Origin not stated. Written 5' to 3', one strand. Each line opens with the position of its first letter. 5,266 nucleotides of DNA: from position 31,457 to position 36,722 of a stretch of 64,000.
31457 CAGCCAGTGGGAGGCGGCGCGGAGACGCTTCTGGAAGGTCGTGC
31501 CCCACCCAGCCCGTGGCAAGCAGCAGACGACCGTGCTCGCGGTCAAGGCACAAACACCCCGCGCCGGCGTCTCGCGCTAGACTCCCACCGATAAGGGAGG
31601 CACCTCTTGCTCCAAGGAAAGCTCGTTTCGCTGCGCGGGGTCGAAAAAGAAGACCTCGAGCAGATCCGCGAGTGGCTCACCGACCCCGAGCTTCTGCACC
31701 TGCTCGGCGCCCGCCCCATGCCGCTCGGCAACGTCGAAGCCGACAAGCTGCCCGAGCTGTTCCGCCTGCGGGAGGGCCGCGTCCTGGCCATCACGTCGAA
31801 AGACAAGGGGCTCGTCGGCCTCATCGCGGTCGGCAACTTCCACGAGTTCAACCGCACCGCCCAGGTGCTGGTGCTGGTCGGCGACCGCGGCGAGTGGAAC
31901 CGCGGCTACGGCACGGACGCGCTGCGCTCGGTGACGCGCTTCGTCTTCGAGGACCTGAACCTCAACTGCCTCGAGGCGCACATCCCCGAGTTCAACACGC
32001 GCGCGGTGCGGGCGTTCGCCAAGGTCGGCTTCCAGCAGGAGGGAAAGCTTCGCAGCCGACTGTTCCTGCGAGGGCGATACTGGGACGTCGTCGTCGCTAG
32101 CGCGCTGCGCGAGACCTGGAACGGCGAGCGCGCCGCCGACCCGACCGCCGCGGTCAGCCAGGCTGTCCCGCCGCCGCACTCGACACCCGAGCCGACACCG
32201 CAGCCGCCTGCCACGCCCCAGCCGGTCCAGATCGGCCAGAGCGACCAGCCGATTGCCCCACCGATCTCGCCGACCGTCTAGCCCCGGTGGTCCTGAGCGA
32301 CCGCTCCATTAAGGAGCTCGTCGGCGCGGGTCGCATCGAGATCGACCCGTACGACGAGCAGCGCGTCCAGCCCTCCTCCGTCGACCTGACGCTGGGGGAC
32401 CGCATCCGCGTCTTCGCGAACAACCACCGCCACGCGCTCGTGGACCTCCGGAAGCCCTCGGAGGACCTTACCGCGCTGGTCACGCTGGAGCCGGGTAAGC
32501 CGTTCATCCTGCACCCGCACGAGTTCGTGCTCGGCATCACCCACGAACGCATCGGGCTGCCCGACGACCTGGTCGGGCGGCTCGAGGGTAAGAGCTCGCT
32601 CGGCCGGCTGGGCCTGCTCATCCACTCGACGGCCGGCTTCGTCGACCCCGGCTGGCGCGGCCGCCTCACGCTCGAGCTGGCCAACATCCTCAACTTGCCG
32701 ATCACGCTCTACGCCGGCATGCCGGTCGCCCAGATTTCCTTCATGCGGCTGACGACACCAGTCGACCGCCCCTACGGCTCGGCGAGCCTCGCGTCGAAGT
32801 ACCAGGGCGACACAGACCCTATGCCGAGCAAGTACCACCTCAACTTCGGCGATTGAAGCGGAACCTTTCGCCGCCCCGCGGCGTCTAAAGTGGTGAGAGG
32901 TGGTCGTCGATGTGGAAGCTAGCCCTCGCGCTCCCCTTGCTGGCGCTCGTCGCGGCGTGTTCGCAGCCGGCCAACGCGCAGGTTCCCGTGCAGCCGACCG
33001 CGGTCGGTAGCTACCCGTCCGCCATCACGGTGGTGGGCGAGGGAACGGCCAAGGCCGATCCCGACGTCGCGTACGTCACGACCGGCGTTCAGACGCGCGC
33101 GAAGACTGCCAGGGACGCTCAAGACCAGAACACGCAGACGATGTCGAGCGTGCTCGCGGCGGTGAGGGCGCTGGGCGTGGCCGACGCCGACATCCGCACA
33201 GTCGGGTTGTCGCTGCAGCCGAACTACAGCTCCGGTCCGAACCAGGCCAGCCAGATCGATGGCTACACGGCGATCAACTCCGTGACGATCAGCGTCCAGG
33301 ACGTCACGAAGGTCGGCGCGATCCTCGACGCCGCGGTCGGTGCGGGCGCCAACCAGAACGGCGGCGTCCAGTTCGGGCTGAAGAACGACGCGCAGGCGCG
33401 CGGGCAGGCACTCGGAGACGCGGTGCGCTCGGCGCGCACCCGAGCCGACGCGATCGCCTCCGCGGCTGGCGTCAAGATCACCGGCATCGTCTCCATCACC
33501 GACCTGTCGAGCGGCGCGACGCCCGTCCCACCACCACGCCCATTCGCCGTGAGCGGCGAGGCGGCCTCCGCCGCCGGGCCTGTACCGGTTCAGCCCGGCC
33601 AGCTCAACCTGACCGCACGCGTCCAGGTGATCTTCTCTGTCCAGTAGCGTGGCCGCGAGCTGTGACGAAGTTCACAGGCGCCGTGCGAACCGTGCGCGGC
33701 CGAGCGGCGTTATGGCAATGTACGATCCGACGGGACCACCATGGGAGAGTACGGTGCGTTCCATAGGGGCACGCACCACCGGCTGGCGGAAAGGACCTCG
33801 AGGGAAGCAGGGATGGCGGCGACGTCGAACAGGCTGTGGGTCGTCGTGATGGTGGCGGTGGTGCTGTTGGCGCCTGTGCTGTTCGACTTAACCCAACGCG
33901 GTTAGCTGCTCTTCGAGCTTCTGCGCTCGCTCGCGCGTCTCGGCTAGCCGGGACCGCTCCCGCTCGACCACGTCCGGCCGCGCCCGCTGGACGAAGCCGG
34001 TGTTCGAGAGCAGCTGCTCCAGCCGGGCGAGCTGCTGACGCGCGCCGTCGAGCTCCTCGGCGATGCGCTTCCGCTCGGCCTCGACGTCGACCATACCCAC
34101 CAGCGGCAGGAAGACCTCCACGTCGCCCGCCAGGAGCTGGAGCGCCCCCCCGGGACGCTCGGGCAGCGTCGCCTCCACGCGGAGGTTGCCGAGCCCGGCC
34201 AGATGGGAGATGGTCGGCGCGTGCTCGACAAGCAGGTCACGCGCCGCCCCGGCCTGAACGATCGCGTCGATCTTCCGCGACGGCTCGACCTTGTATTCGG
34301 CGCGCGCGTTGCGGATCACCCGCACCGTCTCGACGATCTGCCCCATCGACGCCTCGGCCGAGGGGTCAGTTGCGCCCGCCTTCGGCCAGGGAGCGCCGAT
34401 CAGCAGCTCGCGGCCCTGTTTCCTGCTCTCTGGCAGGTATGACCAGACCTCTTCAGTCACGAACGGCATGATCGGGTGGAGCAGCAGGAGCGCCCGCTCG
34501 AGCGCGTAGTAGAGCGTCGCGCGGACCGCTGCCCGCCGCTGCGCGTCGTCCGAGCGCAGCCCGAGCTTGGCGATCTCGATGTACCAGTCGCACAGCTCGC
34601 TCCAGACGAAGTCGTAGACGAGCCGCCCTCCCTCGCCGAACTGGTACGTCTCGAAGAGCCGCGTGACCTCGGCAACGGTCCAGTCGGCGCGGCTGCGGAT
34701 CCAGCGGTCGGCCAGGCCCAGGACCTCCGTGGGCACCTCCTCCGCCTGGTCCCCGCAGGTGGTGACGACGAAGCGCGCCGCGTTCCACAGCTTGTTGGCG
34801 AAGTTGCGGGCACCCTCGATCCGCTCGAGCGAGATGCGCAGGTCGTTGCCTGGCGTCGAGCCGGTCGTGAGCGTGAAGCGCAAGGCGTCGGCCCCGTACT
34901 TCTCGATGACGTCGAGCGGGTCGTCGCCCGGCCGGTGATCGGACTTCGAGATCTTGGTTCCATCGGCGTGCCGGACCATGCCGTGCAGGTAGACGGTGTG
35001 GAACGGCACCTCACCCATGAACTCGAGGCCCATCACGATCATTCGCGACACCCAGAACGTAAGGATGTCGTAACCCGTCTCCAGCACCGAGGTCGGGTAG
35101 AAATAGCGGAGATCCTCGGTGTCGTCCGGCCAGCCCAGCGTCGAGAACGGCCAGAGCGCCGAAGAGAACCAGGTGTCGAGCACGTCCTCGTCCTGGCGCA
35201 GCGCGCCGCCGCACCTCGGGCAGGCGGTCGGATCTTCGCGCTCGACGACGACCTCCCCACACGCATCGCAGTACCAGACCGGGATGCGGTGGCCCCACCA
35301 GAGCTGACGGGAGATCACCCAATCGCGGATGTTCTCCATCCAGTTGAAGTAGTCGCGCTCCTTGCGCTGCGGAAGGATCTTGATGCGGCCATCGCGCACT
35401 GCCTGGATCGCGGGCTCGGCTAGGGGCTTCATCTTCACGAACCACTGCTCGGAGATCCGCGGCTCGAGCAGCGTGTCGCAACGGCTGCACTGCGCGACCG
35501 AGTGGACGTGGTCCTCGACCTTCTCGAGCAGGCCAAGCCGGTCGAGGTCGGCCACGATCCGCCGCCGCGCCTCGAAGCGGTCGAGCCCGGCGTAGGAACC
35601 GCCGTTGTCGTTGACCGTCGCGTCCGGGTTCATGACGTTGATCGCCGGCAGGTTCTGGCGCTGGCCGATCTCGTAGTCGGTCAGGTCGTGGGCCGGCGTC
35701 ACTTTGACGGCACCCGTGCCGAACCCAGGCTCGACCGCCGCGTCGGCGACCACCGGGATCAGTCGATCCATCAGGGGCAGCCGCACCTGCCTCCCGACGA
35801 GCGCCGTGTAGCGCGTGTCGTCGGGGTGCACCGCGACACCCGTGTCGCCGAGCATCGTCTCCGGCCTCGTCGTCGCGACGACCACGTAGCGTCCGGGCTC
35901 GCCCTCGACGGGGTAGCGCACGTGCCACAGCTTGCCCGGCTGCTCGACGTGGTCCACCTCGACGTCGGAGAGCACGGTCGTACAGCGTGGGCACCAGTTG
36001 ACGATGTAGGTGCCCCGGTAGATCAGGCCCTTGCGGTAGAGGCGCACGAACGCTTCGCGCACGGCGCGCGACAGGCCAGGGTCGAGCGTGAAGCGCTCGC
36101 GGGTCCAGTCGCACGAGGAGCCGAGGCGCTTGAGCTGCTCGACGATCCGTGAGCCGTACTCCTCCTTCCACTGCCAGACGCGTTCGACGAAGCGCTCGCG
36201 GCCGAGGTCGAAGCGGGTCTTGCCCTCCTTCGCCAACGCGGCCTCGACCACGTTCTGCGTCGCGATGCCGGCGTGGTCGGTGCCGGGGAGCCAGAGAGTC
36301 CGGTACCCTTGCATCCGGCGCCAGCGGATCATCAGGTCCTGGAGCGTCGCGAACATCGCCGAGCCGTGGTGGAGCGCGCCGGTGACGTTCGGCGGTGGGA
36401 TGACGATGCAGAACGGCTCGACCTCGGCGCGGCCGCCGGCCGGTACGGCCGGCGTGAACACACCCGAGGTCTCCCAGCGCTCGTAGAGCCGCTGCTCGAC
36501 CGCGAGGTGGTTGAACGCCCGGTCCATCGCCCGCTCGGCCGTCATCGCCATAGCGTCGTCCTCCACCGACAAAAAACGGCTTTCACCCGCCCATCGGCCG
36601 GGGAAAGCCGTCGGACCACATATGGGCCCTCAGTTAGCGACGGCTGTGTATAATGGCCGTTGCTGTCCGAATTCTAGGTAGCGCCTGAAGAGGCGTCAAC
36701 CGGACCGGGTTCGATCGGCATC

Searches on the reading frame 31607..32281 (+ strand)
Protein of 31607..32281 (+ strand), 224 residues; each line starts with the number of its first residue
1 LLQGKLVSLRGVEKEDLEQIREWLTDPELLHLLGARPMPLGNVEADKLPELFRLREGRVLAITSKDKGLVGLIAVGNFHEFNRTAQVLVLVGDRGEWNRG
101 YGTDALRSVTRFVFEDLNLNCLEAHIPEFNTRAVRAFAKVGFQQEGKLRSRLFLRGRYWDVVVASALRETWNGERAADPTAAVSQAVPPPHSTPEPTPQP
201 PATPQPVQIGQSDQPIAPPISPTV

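Call 26: search_protein_families(library=pfam, proteins=[window:31607-32281:+], max_evalue=0.000001)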
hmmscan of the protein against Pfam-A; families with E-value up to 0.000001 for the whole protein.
window:31607-32281:+ (224 aa): 4 families
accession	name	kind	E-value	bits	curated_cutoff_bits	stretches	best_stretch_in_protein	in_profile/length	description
PF13302.13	Acetyltransf_3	-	5.5e-18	66.4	25.4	1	9-143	4-138/138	Acetyltransferase (GNAT) domain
PF13420.13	Acetyltransf_4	-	1.2e-09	38.8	24.3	1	9-162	1-154/155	Acetyltransferase (GNAT) domain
PF00583.31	Acetyltransf_1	-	1.5e-07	32.1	20.7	1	50-142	23-116/116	Acetyltransferase (GNAT) family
PF13523.12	Acetyltransf_8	-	8.3e-07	29.2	27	0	89-147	84-142/145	Acetyltransferase (GNAT) domain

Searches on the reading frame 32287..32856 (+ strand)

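Call 26: search_protein_families(library=pfam, proteins=[window:32287-32856:+], max_evalue=0.000001)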
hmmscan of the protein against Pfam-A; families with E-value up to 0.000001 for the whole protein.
window:32287-32856:+ (189 aa): 3 families
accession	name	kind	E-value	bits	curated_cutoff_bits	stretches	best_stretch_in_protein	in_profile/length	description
PF22769.1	DCD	-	6.9e-50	169.6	27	1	2-154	1-152/153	dCTP deaminase-like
PF06559.16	DCD_N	-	4.5e-10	40.1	21.4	1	2-153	4-161/164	2'-deoxycytidine 5'-triphosphate deaminase (DCD) N-terminal domain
PF22569.1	DCD_C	-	2.2e-07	30.9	22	1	32-175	31-184/192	2'-deoxycytidine 5'-triphosphate deaminase (DCD), C-terminal domain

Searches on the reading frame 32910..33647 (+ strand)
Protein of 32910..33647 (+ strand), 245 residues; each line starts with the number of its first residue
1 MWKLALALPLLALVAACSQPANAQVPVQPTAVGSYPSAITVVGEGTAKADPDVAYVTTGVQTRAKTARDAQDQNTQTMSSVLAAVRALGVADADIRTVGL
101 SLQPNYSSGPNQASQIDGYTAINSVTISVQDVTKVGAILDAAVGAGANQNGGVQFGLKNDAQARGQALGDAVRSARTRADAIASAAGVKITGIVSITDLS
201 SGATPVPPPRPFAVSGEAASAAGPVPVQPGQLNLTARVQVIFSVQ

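Call 26: search_protein_families(library=pfam, proteins=[window:32910-33647:+], max_evalue=0.000001)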
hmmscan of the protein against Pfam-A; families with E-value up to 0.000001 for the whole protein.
window:32910-33647:+ (245 aa): 1 family
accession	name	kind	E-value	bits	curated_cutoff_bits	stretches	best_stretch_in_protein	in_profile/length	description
PF04402.19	SIMPL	-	4.6e-56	190.8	25.2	1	39-242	1-205/205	Protein of unknown function (DUF541)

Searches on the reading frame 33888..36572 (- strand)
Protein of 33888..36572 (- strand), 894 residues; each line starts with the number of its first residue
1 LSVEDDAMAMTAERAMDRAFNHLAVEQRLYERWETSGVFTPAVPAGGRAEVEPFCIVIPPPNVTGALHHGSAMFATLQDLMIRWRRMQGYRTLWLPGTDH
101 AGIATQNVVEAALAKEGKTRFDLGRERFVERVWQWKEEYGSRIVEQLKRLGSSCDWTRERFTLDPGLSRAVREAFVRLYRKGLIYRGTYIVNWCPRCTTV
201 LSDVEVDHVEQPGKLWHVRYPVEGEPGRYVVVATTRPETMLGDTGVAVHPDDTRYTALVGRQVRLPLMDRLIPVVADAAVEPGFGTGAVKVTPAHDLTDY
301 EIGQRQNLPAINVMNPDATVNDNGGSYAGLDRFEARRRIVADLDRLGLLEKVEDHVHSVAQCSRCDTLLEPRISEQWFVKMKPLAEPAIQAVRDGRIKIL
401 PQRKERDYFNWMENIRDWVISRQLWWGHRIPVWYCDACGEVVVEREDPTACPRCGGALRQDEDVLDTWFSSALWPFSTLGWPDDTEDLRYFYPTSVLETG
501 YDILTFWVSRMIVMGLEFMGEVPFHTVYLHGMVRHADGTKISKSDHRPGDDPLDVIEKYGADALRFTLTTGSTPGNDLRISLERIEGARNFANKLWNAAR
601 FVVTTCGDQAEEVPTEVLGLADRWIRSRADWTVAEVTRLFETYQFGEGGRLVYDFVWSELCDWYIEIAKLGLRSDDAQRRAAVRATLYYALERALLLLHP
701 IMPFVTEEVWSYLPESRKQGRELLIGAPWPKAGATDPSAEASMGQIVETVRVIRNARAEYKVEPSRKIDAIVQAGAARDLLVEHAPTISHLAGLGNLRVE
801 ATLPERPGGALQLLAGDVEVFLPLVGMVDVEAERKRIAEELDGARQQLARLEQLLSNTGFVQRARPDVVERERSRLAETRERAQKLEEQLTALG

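Call 26: search_protein_families(library=pfam, proteins=[window:33888-36572:-], max_evalue=0.000001)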
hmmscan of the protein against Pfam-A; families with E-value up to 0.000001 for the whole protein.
window:33888-36572:- (894 aa): 5 families
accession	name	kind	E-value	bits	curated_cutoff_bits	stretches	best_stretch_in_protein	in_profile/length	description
PF00133.28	tRNA-synt_1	-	4.4e-140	467.5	22.7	1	29-581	2-414/414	tRNA synthetases class I (I, L, M and V)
PF08264.19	Anticodon_1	-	1.6e-36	125.8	25.1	1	622-770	1-146/148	Anticodon-binding domain of tRNA ligase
PF09334.17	tRNA-synt_1g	-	1.3e-16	60.9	20.1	0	60-207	7-136/391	tRNA synthetases class I (M)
PF10458.14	Val_tRNA-synt_C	-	1.3e-14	54.7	25.9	1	829-894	1-66/66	Valyl tRNA synthetase tRNA binding arm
PF13603.12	tRNA-synt_1_2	-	6.8e-07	29.4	25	0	260-319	86-145/185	Leucyl-tRNA synthetase, editing domain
